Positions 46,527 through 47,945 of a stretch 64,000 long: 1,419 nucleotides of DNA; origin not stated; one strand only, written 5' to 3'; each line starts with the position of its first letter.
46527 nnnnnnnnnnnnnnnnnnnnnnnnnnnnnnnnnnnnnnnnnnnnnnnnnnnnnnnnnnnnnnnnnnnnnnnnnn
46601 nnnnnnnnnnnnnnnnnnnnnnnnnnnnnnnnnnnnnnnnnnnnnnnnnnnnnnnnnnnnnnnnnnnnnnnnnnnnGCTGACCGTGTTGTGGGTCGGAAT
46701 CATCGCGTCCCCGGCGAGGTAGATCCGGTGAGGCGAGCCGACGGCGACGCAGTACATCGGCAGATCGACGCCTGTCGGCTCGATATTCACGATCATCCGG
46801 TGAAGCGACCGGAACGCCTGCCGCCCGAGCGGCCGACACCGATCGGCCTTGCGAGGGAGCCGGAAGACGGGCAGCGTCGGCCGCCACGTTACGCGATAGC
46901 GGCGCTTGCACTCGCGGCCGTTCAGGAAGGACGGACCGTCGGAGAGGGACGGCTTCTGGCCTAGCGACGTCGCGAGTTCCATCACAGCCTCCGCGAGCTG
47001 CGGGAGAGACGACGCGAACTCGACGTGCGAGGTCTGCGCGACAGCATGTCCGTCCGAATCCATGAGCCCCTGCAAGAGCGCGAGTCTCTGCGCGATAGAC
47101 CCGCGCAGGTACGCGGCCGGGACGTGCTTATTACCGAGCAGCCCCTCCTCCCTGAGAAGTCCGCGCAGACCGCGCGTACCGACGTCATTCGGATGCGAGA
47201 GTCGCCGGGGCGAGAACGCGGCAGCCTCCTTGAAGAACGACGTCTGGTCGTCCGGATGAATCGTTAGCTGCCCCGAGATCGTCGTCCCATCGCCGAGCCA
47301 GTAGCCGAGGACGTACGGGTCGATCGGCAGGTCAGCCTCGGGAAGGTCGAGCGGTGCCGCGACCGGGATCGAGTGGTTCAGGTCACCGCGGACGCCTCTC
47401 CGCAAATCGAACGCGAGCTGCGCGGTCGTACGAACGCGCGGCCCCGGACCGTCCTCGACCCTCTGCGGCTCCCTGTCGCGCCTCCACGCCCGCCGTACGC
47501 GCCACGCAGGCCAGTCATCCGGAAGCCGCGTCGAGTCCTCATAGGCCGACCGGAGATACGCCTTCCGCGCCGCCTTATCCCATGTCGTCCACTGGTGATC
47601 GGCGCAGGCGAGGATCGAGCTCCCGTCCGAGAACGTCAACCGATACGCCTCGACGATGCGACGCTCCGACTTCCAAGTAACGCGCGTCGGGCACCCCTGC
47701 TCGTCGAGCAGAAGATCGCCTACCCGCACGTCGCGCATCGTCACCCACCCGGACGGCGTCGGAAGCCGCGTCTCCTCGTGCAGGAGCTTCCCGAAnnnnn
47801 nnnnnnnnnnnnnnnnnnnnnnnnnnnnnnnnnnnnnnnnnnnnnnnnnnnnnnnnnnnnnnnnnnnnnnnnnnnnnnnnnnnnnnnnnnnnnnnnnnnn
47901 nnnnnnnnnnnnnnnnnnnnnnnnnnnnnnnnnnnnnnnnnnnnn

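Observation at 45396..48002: Terminase large subunit with a class-3-like intein in the P-loop, and a second intein in the portal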

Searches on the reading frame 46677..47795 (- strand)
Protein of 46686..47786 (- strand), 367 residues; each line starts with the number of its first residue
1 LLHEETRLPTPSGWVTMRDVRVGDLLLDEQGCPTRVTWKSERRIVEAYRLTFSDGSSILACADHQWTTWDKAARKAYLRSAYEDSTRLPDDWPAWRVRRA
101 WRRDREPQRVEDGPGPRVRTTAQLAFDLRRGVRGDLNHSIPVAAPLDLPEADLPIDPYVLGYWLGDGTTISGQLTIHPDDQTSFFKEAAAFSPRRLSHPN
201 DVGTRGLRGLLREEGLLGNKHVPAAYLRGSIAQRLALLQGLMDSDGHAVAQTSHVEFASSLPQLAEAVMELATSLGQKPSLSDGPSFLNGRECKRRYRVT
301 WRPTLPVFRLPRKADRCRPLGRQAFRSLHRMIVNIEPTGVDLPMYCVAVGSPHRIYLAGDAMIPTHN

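Call 9: search_protein_families(library=ncbifam, proteins=[window:46686-47786:-], max_evalue=0.1)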
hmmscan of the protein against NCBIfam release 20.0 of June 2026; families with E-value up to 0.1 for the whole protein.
seq(367 aa): 2 families
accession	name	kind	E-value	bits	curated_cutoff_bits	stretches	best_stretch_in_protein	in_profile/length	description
NF045703.1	rSAM_Tes_intein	exception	0.004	15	1700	1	218-276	447-507/1040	tetraether lipid synthase Tes, intein-containing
NF038136.1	rSAM_Rv_intein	exception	0.073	11.9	700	0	45-68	127-150/574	intein-containing Rv2578c family radical SAM protein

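Call 13: search_solved_structures(query=window:46686-47786:-, max_evalue=1, show_alignments=4)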
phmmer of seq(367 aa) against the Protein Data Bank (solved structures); distinct sequences matched with E-value up to 1: 10.
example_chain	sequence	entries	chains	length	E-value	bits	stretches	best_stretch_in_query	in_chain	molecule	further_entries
6bs8_A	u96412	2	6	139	1.9e-19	73.1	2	5-80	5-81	Replicative DNA helicase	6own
6rix_A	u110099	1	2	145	4.6e-19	71.8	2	6-81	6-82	Replicative DNA helicase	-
6riy_A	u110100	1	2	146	2.3e-18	69.5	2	6-81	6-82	Replicative DNA helicase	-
6riz_A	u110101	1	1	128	0.00019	23.7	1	5-69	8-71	gp41-1 intein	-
6qaz_A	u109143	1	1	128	0.0047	19.1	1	5-68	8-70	cyanophage-like gp41-1 intein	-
1dfa_A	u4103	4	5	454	0.03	16.5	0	218-299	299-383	PI-SCEI ENDONUCLEASE | ENDONUCLEASE PI-SCEI | PI-SCEI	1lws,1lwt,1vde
1um2_A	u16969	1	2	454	0.03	16.5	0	218-299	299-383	ENDONUCLEASE PI-SCEI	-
1ef0_A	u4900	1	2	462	0.031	16.4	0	218-299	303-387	PI-SCEI ENDONUCLEASE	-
1jva_A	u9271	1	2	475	0.034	16.3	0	218-299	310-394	VMA1-DERIVED HOMING ENDONUCLEASE X10SSS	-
9cop_A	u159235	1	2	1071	0.038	16.1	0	218-298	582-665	V-type proton ATPase catalytic subunit A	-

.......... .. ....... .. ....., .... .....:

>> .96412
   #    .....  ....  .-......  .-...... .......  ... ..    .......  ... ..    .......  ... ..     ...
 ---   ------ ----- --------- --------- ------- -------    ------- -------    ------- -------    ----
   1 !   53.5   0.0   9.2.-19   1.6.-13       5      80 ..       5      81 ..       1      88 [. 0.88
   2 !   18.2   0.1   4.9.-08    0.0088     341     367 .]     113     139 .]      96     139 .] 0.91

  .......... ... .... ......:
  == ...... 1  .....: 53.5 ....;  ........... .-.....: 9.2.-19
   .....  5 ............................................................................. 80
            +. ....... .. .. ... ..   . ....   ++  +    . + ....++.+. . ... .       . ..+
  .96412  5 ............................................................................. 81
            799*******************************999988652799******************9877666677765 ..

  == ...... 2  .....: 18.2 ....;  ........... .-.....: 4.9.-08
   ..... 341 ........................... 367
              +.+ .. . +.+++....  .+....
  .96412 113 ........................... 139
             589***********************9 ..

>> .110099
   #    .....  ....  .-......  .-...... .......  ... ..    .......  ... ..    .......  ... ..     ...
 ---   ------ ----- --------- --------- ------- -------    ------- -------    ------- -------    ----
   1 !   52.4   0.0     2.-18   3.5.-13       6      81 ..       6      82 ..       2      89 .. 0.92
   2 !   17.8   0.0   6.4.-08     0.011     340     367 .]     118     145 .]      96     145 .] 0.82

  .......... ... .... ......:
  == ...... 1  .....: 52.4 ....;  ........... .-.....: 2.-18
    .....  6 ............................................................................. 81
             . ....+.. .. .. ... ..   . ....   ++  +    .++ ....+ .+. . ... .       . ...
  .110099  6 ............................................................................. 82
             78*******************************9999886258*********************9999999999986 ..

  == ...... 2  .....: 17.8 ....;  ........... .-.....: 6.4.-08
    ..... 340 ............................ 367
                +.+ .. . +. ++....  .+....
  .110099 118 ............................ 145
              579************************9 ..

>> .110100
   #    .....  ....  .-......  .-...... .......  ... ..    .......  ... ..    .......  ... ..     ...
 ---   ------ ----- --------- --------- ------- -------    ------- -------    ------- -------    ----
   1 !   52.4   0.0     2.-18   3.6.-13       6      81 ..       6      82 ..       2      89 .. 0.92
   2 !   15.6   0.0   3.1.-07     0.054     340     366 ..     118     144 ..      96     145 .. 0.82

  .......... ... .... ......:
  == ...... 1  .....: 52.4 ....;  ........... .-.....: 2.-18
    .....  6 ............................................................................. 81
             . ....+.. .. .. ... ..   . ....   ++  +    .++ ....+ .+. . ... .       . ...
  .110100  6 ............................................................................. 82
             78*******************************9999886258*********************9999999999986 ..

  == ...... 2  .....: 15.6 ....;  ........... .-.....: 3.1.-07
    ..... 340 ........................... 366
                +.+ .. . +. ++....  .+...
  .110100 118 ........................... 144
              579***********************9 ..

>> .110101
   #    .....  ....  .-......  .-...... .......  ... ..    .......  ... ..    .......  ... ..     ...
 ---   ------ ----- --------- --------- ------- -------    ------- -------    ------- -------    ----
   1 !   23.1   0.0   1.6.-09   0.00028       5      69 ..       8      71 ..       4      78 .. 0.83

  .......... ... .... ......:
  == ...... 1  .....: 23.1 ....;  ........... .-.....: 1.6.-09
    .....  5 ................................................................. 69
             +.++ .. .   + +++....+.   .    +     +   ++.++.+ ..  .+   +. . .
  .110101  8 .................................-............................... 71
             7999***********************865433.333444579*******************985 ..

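Call 60: predict_structure(alignment_id=A3)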
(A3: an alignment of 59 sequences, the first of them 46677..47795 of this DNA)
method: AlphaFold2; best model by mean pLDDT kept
length: 373 residues; sequences in the alignment: 59
mean_pLDDT: 95.7   pTM: 0.93
mean pLDDT of the five models: 95.7, 95.5, 95.2, 95.0, 94.5
residues with pLDDT >= 90: 353; 70-90: 15; 50-70: 4; < 50: 1
segments of 3 or more residues with pLDDT < 50: none
pLDDT, mean of each block of 10 residues (from residue 1): 86 98 98 97 89 98 95 97 94 96 90 94 97 96 98 98 98 97 98 98 98 98 98 98 98 94 98 98 97 96 98 97 93 98 94 95 94 55
secondary structure, 60 per line:
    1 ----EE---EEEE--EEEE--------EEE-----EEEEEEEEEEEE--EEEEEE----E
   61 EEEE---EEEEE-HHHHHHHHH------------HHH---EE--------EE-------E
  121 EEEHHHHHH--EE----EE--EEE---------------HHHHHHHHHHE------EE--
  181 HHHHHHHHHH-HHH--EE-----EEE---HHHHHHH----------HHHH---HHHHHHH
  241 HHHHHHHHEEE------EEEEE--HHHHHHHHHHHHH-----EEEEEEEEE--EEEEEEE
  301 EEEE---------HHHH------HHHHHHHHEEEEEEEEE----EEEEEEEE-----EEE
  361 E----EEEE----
elements in order: E10-13 E16-19 E28-30 E36-47 E50-55 E60-64 E68-72 H74-82 E120-123 H124-129 E142-144 H160-169 H181-190 E204-206 H210-216 H227-230 H234-248 E249-251 E258-262 H265-277 E283-291 E294-304 H314-317 H324-331 E332-340 E345-352 E358-361 E366-369

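Call 64: fold_search(model_id=the predicted structure, library=pdb)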
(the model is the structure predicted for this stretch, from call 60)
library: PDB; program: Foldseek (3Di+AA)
matches with E <= 10: 315; with E <= 0.001: 41
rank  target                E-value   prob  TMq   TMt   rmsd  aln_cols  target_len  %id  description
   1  1ef0_A                6.3e-18  1.00  0.68  0.61   8.2       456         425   16  CRYSTAL STRUCTURE OF PI-SCEI MINIPRECURSOR (released 2000-06-07)
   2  1vde_A                3.2e-17  1.00  0.68  0.60   9.1       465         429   15  PI-SCEI, A HOMING ENDONUCLEASE WITH PROTEIN SPLICING ACTIVITY (released 1998-04-08)
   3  1dfa                  3.6e-17  1.00  0.64  0.59   9.6       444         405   16  CRYSTAL STRUCTURE OF PI-SCEI IN C2 SPACE GROUP (released 1999-12-08)
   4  1jva_B                1.8e-16  1.00  0.68  0.60   8.7       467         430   15  CRYSTAL STRUCTURE OF THE VMA1-DERIVED ENDONUCLEASE BEARING THE N AND C EXTEIN PROPEPTIDES (released 2002-08-29)
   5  1vde_B                4.0e-16  1.00  0.68  0.60   8.4       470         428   15  PI-SCEI, A HOMING ENDONUCLEASE WITH PROTEIN SPLICING ACTIVITY (released 1998-04-08)
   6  1um2_B                3.3e-15  1.00  0.67  0.61   9.9       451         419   15  Crystal Structure of the Vma1-Derived Endonuclease with the Ligated Extein Segment (released 2004-09-22)
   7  1lwt_A                3.9e-15  1.00  0.70  0.59   9.2       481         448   15  Crystal structure of the intein homing endonuclease PI-SceI bound to its substrate DNA (Ca2+ free) (released 2002-09-27)
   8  1lws_A                3.9e-15  1.00  0.69  0.61   7.7       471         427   15  Crystal structure of the intein homing endonuclease PI-SceI bound to its recognition sequence (released 2002-09-27)
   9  1jva_A                1.4e-14  1.00  0.68  0.60   9.7       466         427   14  CRYSTAL STRUCTURE OF THE VMA1-DERIVED ENDONUCLEASE BEARING THE N AND C EXTEIN PROPEPTIDES (released 2002-08-29)
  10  7qsu                  4.8e-14  1.00  0.57  0.58   7.7       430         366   12  Crystal structure of homing endonuclease-associated TliVMA intein (C1A, d333-339) (released 2022-03-30)
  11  1ef0_B                8.9e-14  1.00  0.63  0.60   9.2       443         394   16  CRYSTAL STRUCTURE OF PI-SCEI MINIPRECURSOR (released 2000-06-07)
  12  1um2_A                2.1e-13  1.00  0.65  0.59  10.3       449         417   14  Crystal Structure of the Vma1-Derived Endonuclease with the Ligated Extein Segment (released 2004-09-22)
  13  7qss                  5.3e-12  1.00  0.58  0.51   8.5       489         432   11  Crystal structure of homing endonuclease-associated TliVMA intein (C1A) (released 2022-03-30)
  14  7qst                  4.2e-11  1.00  0.56  0.57   8.2       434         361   12  Crystal structure of homing endonuclease-associated PhoVMA intein (C1A) (released 2022-03-30)
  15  1dq3                  1.3e-09  1.00  0.58  0.49   6.6       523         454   12  CRYSTAL STRUCTURE OF AN ARCHAEAL INTEIN-ENCODED HOMING ENDONUCLEASE PI-PFUI (released 2000-07-05)
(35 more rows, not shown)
